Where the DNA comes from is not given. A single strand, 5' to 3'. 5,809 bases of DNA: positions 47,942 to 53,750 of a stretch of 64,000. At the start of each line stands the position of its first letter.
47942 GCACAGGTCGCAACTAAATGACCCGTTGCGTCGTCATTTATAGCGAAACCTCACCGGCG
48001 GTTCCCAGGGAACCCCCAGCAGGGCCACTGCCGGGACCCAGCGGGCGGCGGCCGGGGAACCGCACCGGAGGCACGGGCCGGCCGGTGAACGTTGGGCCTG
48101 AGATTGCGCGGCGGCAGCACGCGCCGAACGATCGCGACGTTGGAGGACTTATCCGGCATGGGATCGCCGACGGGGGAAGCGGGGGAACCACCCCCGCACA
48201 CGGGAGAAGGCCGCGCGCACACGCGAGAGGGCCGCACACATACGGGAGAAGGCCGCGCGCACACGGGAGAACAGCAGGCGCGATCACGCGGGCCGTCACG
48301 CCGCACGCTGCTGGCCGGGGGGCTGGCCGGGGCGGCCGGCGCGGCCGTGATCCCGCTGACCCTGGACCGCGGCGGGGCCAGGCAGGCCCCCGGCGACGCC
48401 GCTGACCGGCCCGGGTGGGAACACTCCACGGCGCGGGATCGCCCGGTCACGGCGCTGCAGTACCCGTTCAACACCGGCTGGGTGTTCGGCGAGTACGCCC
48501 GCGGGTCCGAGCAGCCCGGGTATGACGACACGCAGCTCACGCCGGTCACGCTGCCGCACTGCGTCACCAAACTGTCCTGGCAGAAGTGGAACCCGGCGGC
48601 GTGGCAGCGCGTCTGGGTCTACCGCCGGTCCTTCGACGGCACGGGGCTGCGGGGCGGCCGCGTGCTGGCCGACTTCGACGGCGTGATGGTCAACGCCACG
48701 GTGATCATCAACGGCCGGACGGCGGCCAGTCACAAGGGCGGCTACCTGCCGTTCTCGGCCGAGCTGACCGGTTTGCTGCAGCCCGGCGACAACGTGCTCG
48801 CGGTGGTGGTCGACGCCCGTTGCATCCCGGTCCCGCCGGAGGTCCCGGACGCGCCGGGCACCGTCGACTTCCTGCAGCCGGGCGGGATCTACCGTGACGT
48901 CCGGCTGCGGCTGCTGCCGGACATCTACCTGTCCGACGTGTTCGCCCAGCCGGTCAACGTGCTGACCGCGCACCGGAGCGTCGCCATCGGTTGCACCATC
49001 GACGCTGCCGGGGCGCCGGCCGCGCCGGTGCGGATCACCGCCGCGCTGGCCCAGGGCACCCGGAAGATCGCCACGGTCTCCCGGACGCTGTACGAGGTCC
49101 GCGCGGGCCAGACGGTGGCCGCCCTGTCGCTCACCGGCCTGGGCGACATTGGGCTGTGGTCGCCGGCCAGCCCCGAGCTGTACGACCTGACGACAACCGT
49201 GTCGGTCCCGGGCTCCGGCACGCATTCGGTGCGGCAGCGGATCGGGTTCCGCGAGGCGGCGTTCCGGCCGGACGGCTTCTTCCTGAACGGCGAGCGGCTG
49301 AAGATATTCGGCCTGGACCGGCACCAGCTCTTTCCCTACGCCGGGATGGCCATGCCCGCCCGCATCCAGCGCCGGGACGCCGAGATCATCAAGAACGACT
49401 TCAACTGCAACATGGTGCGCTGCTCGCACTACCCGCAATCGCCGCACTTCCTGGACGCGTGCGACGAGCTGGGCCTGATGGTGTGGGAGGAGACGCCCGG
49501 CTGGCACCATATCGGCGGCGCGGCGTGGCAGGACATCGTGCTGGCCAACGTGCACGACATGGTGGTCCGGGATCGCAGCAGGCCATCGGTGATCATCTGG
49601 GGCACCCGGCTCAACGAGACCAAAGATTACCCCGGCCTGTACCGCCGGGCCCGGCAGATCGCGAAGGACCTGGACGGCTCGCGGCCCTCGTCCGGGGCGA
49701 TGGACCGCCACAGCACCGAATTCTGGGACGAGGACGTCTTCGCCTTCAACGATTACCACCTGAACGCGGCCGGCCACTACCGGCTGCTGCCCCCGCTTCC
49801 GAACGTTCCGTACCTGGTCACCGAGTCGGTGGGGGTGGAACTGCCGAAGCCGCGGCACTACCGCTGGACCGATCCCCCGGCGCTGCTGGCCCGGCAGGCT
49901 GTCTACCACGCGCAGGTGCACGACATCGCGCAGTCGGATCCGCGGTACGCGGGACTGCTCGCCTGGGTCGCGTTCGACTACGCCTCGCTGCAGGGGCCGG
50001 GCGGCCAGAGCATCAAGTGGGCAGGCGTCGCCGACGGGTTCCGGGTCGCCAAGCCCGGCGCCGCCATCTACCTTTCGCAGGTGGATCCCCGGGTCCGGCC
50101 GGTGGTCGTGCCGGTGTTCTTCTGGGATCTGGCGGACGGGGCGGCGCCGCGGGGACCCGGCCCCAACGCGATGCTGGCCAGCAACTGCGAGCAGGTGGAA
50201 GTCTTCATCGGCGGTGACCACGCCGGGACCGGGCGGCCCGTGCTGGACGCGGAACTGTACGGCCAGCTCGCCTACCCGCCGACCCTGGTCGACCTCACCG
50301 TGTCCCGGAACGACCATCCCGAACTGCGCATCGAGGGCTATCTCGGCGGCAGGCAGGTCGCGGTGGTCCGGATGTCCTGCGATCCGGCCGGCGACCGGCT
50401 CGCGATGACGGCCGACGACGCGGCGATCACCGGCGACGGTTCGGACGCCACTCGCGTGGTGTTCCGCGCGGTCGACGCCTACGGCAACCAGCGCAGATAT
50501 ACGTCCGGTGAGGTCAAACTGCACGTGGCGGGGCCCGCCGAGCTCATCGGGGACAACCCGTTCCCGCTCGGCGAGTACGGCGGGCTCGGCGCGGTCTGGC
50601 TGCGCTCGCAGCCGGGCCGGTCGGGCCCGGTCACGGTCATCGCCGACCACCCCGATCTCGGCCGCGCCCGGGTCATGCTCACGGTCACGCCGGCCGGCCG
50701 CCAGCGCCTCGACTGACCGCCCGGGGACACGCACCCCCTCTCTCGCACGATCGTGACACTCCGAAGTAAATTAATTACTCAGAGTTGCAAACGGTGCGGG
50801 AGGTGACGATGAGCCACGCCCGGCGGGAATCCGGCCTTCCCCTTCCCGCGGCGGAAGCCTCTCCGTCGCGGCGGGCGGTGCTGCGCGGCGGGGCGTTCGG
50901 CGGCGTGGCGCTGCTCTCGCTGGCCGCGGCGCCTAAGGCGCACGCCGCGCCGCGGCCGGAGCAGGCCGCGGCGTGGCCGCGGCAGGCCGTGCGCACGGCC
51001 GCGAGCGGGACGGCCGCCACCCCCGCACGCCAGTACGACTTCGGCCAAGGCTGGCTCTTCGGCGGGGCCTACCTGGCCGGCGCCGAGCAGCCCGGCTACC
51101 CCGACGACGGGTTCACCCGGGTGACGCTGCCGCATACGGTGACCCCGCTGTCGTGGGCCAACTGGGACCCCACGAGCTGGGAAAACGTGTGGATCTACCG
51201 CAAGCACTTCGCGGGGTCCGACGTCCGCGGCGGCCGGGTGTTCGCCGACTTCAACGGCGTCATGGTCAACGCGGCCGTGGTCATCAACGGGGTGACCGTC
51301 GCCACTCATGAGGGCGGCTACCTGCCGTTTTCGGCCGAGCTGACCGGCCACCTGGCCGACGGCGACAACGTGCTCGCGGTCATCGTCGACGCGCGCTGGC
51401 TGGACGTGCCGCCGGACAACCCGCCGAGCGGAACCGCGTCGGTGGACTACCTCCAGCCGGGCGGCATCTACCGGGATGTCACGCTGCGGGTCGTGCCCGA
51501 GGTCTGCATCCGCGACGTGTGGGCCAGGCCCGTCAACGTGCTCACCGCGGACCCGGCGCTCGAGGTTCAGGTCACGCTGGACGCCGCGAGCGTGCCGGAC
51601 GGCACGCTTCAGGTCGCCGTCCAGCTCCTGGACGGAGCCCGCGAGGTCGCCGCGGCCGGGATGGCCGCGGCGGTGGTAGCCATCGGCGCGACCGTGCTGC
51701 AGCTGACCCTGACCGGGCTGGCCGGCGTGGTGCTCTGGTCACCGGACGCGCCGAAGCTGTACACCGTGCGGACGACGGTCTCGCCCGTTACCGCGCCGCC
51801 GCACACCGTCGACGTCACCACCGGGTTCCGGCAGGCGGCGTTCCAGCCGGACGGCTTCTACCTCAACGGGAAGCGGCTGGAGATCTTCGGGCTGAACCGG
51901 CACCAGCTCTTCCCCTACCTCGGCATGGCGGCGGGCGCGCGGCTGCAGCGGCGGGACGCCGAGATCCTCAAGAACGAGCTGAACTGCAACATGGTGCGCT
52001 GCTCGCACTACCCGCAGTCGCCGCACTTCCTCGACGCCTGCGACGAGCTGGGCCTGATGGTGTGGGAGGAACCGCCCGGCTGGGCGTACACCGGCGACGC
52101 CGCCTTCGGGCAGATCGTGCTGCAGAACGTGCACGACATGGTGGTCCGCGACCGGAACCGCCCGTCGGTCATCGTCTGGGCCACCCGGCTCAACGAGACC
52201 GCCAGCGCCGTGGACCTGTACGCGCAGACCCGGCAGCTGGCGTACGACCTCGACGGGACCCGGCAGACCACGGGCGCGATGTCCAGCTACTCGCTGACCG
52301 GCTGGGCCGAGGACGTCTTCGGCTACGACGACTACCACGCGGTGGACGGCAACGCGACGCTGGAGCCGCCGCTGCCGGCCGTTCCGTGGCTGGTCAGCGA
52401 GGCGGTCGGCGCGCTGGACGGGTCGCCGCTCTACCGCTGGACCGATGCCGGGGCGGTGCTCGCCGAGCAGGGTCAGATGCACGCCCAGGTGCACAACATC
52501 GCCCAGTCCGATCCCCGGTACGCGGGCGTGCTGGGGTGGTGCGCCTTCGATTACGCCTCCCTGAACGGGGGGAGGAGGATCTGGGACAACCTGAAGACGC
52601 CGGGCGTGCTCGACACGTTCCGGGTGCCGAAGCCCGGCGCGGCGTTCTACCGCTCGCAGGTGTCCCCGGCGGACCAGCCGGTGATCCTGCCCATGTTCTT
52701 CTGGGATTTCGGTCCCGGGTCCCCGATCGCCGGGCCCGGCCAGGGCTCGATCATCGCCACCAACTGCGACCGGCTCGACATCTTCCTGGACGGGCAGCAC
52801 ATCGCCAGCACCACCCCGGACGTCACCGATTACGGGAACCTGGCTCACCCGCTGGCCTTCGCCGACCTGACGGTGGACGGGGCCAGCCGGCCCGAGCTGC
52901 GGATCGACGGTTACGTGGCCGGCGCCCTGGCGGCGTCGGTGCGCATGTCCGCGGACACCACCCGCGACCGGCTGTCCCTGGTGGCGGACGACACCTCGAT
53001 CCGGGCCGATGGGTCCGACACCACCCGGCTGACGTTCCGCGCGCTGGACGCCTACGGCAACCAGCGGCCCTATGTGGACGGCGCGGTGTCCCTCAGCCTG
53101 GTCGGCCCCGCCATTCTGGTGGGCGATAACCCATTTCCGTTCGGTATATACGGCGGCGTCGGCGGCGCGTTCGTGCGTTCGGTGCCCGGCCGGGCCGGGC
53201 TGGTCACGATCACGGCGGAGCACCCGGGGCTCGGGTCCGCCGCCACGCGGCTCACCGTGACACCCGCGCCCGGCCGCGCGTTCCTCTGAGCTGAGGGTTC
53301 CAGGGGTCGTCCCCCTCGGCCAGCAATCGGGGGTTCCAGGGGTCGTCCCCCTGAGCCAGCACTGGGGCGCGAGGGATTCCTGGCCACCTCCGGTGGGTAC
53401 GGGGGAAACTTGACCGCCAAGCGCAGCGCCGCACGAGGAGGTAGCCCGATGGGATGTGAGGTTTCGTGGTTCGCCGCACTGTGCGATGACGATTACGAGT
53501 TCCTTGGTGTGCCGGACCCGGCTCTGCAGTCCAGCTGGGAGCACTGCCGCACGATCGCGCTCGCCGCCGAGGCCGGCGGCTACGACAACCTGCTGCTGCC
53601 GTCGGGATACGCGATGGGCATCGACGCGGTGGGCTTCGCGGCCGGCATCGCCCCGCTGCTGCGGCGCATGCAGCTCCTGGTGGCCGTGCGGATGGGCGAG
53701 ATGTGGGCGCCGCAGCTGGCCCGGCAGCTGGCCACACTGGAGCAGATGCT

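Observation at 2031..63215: GC-rich tandem-repeat blocks inserted in frame into many conserved housekeeping genes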

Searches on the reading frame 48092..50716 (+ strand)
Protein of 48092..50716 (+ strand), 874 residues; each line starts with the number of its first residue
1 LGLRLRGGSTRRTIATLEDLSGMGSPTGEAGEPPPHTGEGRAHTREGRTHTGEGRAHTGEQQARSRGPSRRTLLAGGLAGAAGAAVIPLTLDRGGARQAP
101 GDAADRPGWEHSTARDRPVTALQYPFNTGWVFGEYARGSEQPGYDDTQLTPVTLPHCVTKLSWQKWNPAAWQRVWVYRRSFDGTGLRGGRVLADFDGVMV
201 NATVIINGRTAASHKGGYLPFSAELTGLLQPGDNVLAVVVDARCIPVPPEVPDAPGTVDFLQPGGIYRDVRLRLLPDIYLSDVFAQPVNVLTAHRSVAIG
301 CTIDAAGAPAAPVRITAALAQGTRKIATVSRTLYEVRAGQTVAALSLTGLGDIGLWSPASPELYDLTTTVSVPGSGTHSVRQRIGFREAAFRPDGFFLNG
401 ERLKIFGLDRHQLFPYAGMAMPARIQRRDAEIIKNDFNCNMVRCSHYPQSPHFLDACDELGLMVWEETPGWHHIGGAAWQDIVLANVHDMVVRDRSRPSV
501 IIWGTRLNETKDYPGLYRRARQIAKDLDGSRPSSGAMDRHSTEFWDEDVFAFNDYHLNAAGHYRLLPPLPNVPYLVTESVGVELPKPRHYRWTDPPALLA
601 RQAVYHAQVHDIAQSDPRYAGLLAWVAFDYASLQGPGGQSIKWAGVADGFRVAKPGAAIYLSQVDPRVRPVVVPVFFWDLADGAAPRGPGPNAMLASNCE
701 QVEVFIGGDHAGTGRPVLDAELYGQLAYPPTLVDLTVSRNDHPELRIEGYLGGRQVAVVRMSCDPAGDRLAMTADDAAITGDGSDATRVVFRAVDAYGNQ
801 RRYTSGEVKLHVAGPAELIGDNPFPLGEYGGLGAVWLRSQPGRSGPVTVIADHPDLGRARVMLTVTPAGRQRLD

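Call 21: search_protein_families(library=pfam, proteins=[window:48092-50716:+])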
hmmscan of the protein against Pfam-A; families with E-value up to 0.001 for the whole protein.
window:48092-50716:+ (874 aa): 5 families
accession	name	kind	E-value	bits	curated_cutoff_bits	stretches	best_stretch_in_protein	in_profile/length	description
PF02836.23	Glyco_hydro_2_C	-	4.8e-20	72.3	21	1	395-538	7-163/302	Glycosyl hydrolases family 2, TIM barrel domain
PF18565.7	Glyco_hydro2_C5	-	1.6e-09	38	32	1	770-861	1-102/103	Glycoside hydrolase family 2 C-terminal domain 5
PF02837.24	Glyco_hydro_2_N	-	3.9e-09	37.1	28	1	163-273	55-166/169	Glycosyl hydrolases family 2, sugar binding domain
PF00703.27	Glyco_hydro_2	-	1.2e-08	36.1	23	1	279-387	2-109/109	Glycosyl hydrolases family 2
PF22666.2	Glyco_hydro_2_N2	-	1.2e-06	29.1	27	1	172-242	47-119/167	Glycosyl hydrolase 2 galactose-binding domain-like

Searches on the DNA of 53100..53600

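Call 71: search_rna_families(source=window, start=53100, end=53600, threshold=evalue, max_evalue=1, show_alignments=2)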
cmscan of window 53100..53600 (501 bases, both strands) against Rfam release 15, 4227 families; matches with E-value up to 1: 2.
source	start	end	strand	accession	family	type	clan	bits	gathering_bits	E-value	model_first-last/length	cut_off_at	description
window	53302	53354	-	RF01068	Guanidine-II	Cis-reg; riboswitch;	-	35.1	32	2e-05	1-48/48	no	Guanidine-II riboswitch aptamer (mini-ykkC)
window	53328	53392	+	RF04281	mir-8791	Gene; miRNA;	CL00146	18.6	85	0.51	1-77/77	no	mir-8791 microRNA precursor family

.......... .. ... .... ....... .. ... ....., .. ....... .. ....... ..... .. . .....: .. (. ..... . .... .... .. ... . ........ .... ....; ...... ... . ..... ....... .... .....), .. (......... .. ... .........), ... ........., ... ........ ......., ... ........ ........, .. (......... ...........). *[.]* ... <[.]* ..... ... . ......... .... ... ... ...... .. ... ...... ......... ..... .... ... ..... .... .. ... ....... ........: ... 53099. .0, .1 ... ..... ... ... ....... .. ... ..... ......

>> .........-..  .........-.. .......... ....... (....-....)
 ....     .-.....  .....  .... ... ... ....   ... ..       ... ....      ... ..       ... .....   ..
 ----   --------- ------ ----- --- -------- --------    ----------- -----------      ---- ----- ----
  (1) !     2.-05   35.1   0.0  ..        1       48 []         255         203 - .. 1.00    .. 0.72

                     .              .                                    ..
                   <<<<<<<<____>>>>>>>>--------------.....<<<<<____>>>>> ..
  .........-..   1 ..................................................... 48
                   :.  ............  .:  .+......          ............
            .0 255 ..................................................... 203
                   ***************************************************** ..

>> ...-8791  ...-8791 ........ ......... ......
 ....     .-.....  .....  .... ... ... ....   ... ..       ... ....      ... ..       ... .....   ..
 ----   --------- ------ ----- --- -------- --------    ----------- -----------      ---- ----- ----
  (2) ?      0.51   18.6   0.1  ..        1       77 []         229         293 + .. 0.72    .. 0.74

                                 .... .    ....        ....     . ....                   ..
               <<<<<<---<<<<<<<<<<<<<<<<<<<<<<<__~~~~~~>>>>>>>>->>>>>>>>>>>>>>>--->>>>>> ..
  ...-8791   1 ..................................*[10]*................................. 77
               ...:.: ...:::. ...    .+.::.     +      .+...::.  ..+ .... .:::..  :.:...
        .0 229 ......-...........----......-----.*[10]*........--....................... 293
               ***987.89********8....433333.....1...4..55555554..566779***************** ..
